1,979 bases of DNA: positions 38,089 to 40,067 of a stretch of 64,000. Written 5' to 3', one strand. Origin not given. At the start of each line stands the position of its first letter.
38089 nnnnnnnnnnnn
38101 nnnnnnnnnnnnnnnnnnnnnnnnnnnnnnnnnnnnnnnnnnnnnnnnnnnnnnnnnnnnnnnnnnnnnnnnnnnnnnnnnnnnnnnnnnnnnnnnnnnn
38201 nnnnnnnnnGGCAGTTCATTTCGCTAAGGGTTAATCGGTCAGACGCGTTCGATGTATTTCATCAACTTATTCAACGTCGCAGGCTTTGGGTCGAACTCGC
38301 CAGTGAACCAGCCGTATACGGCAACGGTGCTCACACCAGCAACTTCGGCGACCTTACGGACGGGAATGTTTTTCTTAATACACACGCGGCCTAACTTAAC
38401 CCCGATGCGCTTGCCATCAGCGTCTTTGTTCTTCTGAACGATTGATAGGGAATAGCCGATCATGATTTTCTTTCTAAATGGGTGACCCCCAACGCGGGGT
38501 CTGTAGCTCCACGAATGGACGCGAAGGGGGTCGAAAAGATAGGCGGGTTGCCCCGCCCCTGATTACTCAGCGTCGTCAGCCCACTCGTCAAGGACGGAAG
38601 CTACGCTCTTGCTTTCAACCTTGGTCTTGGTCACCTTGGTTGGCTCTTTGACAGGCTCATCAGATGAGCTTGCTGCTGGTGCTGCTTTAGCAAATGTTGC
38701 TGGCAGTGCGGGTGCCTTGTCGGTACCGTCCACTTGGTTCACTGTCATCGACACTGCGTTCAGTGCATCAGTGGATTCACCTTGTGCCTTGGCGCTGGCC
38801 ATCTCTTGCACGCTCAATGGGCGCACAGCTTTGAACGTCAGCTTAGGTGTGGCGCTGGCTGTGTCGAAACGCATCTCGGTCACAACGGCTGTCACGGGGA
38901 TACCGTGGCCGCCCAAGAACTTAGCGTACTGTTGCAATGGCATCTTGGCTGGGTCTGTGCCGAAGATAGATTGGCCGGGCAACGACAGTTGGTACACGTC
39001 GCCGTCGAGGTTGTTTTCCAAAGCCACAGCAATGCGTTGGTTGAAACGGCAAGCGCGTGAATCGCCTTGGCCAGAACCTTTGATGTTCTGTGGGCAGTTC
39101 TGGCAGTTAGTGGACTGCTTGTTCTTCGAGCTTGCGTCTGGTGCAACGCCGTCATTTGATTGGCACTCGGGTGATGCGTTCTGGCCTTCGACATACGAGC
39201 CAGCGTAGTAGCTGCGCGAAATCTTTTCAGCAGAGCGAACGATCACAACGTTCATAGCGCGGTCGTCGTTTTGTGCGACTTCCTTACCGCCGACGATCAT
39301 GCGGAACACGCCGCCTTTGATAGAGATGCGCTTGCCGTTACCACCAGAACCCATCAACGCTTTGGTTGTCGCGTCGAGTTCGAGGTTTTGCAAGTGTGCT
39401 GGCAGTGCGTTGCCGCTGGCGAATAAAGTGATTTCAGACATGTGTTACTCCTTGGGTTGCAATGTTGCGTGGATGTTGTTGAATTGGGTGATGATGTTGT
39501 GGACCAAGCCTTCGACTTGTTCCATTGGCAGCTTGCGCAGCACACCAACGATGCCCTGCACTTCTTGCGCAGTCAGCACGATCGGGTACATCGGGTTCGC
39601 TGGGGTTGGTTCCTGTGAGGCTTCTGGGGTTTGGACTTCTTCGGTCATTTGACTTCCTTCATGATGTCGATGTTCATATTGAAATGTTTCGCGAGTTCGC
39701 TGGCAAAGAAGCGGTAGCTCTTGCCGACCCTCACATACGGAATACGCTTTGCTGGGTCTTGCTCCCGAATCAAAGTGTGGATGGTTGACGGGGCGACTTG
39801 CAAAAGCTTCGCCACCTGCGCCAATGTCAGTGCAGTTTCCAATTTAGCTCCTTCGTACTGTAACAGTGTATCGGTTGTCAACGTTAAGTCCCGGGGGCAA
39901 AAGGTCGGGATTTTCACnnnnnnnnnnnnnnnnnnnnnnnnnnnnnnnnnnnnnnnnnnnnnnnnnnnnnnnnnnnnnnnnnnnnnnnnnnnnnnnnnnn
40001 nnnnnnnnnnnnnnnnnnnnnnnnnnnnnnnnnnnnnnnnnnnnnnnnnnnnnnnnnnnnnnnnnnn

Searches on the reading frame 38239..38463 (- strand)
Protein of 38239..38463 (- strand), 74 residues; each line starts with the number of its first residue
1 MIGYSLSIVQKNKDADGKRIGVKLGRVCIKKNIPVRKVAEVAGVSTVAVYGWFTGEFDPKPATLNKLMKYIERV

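Call 9: search_protein_families(library=pfam, proteins=[window:38239-38463:-], max_evalue=0.01)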
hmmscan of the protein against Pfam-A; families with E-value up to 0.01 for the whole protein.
window:38239-38463:- (74 aa): 1 family
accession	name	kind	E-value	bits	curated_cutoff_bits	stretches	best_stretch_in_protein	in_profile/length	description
PF01381.28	HTH_3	-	2.3e-05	24.8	23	1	29-71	6-48/55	Helix-turn-helix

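Call 10: search_protein_families(library=phrogs, proteins=[window:38239-38463:-], max_evalue=0.001)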
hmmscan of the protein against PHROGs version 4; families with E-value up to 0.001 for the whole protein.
window:38239-38463:- (74 aa): 2 families
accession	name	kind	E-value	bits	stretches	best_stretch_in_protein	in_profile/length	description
phrog_8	-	transcription regulation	6.4e-06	26.8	1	9-71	66-128/346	transcriptional regulator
phrog_18104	-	transcription regulation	4.3e-05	24.3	1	36-73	17-54/57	transcriptional regulator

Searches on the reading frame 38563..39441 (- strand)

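Call 18: search_protein_families(library=phrogs, proteins=[window:38563-39441:-], max_evalue=0.0001)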
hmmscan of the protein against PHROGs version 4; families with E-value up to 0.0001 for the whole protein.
window:38563-39441:- (292 aa): 2 families
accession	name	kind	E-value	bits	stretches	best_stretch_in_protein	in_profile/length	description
phrog_27714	-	unknown function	7.4e-28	98.9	1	1-249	30-278/292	-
phrog_23155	-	unknown function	1.1e-14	55.4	1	9-214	14-205/255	-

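Call 19: search_protein_families(library=pfam, proteins=[window:38563-39441:-], max_evalue=0.001)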
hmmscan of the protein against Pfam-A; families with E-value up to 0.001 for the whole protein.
window:38563-39441:- (292 aa): 0 families

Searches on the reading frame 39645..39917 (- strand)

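Call 9: search_protein_families(library=pfam, proteins=[window:39645-39917:-], max_evalue=0.01)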
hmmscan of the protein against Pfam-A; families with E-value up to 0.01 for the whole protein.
window:39645-39917:- (90 aa): 4 families
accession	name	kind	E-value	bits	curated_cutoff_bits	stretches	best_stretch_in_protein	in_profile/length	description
PF12728.13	HTH_17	-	1.2e-09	38.7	27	1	30-80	2-48/51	Helix-turn-helix domain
PF21531.3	Rv2175c_wHTH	-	0.0019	18.6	27.1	1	27-53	13-39/57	DNA-binding protein Rv2175c, wHTH domain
PF13936.12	HTH_38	-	0.0059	16.8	27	0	31-51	22-42/44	Helix-turn-helix domain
PF00376.29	MerR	-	0.0098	16.1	28.2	0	32-51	2-21/38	MerR family regulatory protein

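Call 10: search_protein_families(library=phrogs, proteins=[window:39645-39917:-], max_evalue=0.001)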
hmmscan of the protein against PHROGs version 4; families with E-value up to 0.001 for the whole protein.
window:39645-39917:- (90 aa): 3 families
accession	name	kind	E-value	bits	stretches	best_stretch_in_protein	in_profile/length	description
phrog_66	-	integration and excision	8.8e-06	26.6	1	26-77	90-138/412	excisionase and transcriptional regulator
phrog_15534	-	DNA, RNA and nucleotide metabolism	0.00014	23.3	1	28-82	42-91/93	HTH DNA binding protein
phrog_6401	-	DNA, RNA and nucleotide metabolism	0.00055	20.8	1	29-69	9-46/64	DNA binding protein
